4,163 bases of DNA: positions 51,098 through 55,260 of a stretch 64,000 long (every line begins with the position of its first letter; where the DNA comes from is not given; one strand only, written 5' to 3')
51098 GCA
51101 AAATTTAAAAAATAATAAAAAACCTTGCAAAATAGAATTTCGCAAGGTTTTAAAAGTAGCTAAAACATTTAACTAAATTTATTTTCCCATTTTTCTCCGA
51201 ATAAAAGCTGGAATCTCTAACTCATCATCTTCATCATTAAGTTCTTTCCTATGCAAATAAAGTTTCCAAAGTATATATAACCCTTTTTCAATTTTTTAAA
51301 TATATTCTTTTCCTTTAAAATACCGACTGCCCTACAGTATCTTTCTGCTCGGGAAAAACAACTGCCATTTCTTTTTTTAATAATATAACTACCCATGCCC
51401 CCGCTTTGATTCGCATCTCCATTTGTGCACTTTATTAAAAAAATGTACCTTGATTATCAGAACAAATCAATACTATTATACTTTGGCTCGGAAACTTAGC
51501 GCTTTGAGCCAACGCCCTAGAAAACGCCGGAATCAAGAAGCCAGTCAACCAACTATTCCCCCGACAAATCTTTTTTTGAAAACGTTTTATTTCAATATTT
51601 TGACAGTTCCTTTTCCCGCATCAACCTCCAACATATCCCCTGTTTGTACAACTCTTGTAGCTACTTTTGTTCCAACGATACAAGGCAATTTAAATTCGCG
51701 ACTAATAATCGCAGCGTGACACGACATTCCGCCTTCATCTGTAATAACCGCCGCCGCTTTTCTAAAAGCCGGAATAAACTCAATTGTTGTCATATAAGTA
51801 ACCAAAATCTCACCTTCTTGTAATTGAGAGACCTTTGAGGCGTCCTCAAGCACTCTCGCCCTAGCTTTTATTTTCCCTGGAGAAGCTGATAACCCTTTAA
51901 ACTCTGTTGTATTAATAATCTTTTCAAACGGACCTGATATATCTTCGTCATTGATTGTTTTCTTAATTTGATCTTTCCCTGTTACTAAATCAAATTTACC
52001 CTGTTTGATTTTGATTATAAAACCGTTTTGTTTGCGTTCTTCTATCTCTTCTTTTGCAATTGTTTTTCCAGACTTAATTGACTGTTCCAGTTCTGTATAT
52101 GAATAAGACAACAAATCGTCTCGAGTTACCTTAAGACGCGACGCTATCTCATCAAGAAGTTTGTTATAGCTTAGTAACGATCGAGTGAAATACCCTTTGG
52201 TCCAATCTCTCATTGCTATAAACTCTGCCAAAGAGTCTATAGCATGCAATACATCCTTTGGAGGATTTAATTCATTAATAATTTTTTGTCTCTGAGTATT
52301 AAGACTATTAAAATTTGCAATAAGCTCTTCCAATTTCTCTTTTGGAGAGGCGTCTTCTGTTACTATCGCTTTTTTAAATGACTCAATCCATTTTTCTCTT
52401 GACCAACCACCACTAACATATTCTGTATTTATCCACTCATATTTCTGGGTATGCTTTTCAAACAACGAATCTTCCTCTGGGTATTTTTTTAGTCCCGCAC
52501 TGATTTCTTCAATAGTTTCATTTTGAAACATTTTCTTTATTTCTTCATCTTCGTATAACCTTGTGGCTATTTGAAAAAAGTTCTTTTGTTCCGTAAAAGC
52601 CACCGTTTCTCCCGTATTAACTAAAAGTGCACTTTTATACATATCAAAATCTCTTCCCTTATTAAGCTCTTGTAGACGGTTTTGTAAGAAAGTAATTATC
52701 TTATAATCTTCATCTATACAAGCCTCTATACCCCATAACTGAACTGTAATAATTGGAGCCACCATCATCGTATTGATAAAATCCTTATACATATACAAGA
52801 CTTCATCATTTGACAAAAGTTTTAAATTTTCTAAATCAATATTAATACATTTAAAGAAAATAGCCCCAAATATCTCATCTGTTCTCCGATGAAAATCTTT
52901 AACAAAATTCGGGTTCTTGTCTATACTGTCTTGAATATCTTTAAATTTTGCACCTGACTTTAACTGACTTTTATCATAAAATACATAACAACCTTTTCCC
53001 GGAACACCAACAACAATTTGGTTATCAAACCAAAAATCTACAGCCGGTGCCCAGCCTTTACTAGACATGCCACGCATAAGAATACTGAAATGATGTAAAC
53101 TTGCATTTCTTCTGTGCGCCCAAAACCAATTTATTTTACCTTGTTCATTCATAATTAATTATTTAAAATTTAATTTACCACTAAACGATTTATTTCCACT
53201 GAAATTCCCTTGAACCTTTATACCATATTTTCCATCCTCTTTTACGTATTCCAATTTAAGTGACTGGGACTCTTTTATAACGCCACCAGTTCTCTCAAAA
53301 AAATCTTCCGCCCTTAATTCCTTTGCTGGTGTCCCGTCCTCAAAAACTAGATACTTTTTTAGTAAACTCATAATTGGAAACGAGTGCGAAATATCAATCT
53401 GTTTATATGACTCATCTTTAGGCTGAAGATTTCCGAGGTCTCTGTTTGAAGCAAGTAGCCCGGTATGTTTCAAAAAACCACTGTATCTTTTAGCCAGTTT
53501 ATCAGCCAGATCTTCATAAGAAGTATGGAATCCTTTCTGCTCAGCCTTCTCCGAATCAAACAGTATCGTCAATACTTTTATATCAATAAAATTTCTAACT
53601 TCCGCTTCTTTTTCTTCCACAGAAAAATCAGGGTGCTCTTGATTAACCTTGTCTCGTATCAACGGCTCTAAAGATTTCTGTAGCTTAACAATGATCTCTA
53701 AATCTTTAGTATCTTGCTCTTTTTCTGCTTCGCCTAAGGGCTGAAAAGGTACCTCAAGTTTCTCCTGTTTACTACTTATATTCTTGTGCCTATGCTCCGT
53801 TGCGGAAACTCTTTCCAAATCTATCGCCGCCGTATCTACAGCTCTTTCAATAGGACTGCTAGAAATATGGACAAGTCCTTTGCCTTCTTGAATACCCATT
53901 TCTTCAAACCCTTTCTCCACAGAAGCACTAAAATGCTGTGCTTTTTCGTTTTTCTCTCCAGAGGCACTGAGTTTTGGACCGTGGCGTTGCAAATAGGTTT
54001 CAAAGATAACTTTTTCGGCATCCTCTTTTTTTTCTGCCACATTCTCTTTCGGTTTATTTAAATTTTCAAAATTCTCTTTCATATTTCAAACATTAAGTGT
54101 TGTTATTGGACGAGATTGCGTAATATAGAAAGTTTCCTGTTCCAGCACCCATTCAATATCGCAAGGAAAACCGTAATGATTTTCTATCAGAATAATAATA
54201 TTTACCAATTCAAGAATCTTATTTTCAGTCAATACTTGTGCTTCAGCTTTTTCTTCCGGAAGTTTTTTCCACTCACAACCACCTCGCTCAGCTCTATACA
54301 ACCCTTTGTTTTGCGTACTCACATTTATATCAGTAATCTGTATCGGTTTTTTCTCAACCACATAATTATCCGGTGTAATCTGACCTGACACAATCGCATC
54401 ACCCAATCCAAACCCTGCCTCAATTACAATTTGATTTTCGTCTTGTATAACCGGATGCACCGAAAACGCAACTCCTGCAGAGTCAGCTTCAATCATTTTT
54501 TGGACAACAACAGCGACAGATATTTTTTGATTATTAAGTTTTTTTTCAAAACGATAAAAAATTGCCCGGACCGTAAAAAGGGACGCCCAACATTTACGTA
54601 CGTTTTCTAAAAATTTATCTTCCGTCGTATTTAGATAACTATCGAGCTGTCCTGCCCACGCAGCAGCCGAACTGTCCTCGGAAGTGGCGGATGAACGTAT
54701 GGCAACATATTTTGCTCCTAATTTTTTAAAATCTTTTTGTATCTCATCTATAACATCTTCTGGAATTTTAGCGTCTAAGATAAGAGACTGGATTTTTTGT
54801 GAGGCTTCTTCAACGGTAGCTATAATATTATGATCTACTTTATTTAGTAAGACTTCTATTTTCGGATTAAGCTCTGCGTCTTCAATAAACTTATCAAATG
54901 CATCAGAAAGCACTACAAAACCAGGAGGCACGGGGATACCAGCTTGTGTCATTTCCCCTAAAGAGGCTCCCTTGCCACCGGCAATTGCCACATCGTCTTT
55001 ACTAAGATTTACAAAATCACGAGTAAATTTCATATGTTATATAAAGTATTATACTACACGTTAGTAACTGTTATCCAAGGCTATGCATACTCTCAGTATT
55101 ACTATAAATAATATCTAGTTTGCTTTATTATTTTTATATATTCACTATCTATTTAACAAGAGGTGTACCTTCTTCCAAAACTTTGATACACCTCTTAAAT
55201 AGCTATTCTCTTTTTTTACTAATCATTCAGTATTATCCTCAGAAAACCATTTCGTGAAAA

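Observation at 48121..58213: Two near-identical ~3.1-kb direct repeats bracketing a 3.9-kb insert; copy 1 carries a 69-nt ftsZ 3' fragment that gives the duplication's direction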

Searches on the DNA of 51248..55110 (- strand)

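Call 52: search_dna_similar(query=window:51248-55110:-, collection=plasmids, mode=distant, max_rows=5)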
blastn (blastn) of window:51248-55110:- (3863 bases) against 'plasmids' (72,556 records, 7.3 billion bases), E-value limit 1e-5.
No match.

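Call 53: search_dna_similar(query=window:51248-55110:-, collection=phages, mode=distant, max_rows=5)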
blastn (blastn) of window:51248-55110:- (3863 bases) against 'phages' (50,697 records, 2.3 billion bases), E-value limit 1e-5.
No match.
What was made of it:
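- No hit to plasmids or phages (calls 52, 53). No similarity to plasmids or phages (calls 52, 53).
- Tried and rejected: Plasmid and phage DNA searches gave no match (calls 52, 53).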

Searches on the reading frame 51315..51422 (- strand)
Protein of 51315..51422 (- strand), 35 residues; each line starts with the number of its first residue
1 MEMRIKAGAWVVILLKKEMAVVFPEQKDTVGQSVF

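Call 44: find_encoding_contigs(protein=window:51315-51422:-, flank=10000, max_places=10)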
Protein window:51315-51422:- (35 aa): 5 contigs read that carry it; 3 places shown.
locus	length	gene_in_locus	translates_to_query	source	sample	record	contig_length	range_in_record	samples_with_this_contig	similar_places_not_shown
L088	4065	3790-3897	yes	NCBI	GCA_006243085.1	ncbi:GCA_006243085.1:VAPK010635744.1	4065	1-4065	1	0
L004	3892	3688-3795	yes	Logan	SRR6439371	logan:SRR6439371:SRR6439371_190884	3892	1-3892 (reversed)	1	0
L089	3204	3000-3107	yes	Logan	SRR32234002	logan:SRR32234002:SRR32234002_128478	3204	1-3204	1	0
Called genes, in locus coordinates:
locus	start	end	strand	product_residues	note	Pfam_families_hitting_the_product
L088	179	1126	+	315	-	PF01326:PPDK_N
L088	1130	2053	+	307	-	-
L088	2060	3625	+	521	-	PF00391:PEP-utilizers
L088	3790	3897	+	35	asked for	-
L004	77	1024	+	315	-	PF01326:PPDK_N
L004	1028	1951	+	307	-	-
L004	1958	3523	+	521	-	PF00391:PEP-utilizers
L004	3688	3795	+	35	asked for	-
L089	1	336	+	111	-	?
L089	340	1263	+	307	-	-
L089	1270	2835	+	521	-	PF00391:PEP-utilizers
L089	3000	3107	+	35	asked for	-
